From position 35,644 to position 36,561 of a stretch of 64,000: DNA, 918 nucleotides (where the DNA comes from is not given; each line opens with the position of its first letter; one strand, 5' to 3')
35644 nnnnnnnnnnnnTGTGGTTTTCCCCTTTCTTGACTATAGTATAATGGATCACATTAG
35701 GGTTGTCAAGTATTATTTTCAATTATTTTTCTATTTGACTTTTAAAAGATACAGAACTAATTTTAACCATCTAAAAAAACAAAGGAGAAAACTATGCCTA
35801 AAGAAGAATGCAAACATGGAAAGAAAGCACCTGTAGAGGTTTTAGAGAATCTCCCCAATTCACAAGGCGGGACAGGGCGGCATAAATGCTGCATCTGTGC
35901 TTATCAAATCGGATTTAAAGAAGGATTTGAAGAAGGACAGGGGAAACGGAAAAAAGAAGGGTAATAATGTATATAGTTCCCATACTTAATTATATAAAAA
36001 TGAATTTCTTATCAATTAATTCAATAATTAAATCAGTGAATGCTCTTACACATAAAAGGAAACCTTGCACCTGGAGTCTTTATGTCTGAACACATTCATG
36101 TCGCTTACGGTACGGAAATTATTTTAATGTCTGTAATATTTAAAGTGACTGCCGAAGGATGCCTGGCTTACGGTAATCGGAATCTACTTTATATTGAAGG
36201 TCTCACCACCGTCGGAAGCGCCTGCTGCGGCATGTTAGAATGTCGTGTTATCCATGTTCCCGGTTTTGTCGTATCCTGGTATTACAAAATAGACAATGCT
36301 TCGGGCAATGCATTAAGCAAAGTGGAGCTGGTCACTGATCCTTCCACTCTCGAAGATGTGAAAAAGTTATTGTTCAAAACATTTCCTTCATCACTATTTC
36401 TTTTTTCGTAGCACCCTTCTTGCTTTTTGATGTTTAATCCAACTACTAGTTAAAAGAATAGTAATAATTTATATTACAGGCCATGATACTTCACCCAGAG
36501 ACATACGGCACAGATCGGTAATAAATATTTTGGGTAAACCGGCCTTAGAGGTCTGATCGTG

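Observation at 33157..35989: IS1595-family transposon carrying a complete restriction-modification operon, with intact 23-bp TIRs and an 8-bp target-site duplication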

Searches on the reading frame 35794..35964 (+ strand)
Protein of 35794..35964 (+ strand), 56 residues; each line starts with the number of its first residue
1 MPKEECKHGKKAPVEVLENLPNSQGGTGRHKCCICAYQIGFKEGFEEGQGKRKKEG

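Call 3: search_protein_families(library=pfam, proteins=[window:35794-35964:+], max_evalue=0.1)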
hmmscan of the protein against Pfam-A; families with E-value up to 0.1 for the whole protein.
window:35794-35964:+ (56 aa): 0 families

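Call 7: search_protein_families(library=ncbifam, proteins=[window:35794-35964:+], max_evalue=0.1)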
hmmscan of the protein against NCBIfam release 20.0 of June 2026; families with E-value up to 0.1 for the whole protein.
window:35794-35964:+ (56 aa): 0 families

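Call 58: search_protein_representatives(protein=window:35794-35964:+)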
Query: 56 residues. Proteins with E-value up to 0.001 (for the whole library): 339; up to 1e-10: 124; up to 1e-30: 0. The best 150 are listed.
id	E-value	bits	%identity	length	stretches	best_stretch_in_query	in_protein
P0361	2.7e-28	112.5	59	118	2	3-45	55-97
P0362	1.3e-26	107.2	60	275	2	5-49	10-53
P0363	5.4e-25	102.2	51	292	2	5-51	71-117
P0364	8.9e-25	101.5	58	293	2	4-42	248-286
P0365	1.5e-24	100.8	59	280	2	4-46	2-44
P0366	5.7e-24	99.0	60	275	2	4-43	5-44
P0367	9.6e-24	98.2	60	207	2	4-43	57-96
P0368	1.1e-23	98.1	57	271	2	2-47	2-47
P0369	7.5e-23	95.5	54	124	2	2-44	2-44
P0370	1.2e-22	94.8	56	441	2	3-45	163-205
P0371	1.3e-22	94.7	50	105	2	2-47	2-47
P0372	2.0e-22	94.1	56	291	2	3-45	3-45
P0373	2.0e-22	94.1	57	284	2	1-45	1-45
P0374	4.2e-22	93.1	57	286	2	4-44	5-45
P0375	3.5e-21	90.2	55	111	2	4-37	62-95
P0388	5.8e-20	86.4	49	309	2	2-53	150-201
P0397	1.0e-18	82.5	49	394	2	3-44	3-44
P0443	1.1e-14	69.8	48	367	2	5-48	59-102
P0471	3.5e-11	58.8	45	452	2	1-45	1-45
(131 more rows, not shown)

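Call 59: search_protein_families(library=pfam, proteins=[P0362, P0363, P0364, P0365, P0370, P0397, P0361, P0388, P0443, P0471], max_evalue=0.01)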
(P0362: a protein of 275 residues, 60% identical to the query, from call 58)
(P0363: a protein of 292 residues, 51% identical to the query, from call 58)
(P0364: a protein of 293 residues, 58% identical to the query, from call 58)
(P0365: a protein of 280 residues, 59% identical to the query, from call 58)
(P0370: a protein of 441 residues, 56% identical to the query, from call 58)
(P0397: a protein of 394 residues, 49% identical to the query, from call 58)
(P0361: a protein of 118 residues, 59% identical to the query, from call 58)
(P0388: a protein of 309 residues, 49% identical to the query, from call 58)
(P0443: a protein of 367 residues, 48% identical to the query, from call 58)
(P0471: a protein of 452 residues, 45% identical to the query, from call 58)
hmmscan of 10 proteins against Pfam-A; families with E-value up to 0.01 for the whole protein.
P0362 (275 aa): 1 family
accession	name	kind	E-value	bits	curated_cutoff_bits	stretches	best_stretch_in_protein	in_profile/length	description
PF13020.12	NOV_C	-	4.1e-22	78.5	22.1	1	154-249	1-87/91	Protein NO VEIN, C-terminal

P0363 (292 aa): 1 family
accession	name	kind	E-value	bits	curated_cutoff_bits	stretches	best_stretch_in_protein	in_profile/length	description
PF13020.12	NOV_C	-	3e-18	66.1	22.1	1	171-264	1-86/91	Protein NO VEIN, C-terminal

P0364 (293 aa): 0 families

P0365 (280 aa): 1 family
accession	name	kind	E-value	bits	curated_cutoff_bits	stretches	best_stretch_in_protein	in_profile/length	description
PF13020.12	NOV_C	-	1.2e-19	70.6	22.1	1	160-253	1-86/91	Protein NO VEIN, C-terminal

P0370 (441 aa): 1 family
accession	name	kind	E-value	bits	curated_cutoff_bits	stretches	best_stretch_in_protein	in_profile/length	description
PF13020.12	NOV_C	-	3.6e-16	59.4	22.1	1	341-413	17-85/91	Protein NO VEIN, C-terminal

P0397 (394 aa): 0 families

P0361 (118 aa): 0 families

P0388 (309 aa): 0 families

P0443 (367 aa): 1 family
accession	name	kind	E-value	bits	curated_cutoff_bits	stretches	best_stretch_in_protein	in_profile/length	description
PF13391.12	HNH_2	-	8.4e-15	54.8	21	1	269-318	1-66/66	HNH endonuclease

P0471 (452 aa): 1 family
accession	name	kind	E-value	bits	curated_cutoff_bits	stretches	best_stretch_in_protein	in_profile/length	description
PF03235.19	GmrSD_N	-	5.3e-33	115.3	33.2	1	139-279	7-198/199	GmrSD restriction endonuclease, N-terminal domain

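Call 89: search_protein_families(library=padloc, proteins=[window:35794-35964:+], max_evalue=0.01)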
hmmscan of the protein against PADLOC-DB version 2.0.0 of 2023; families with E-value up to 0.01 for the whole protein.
window:35794-35964:+ (56 aa): 0 families

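Call 90: search_protein_families(library=phrogs, proteins=[window:35794-35964:+], max_evalue=0.01)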
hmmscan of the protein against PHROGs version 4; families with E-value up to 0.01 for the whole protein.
window:35794-35964:+ (56 aa): 1 family
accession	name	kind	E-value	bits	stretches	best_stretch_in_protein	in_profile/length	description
phrog_3941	-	unknown function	9.7e-10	39.8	1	5-46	4-44/86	-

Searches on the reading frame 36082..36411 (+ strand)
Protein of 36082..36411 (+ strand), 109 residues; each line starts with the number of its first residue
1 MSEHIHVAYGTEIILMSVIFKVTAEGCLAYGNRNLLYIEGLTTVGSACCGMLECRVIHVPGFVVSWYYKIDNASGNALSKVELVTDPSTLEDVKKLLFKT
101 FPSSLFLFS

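Call 43: find_encoding_contigs(protein=window:36082-36411:+, flank=4000, max_places=10)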
Protein window:36082-36411:+ (109 aa): 4 contigs read that carry it; 3 places shown.
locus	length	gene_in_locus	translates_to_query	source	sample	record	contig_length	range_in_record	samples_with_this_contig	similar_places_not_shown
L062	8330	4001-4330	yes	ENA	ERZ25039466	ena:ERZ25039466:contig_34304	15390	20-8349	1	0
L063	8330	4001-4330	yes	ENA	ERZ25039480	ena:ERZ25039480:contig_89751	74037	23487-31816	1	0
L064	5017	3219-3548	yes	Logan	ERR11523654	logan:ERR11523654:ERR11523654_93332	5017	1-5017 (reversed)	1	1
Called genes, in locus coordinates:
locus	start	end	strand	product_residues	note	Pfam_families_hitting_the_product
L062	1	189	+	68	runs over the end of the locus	?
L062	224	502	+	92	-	-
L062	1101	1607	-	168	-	PF20472:PDDEXK_11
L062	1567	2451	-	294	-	PF02086:MethyltransfD12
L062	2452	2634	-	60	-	-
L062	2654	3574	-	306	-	PF12760:Zn_ribbon_IS1595, PF12762:DDE_Tnp_IS1595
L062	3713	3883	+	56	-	-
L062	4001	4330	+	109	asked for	-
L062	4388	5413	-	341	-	PF00037:Fer4 (faint), PF13187:Fer4_9 (weak), PF02754:CCG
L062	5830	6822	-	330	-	PF07992:Pyr_redox_2, PF02852:Pyr_redox_dim, PF00581:Rhodanese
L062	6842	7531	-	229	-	PF03486:HI0933_like (faint), PF07992:Pyr_redox_2, PF13434:Lys_Orn_oxgnase (faint), PF13738:Pyr_redox_3 (faint), PF13450:NAD_binding_8 (faint), PF00070:Pyr_redox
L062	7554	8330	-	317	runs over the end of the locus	PF00753:Lactamase_B, PF23023:Anti-Pycsar_Apyc1 (faint), PF12706:Lactamase_B_2 (faint)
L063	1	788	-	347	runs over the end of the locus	PF04015:DUF362, PF13484:Fer4_16 (faint), PF13534:Fer4_17 (faint), PF00037:Fer4 (weak), PF12797:Fer4_2 (weak), PF13237:Fer4_10, PF12838:Fer4_7, PF13187:Fer4_9, +4 more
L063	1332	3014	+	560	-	PF00501:AMP-binding, PF13193:AMP-binding_C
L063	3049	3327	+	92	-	-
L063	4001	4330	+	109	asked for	-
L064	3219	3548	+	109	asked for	-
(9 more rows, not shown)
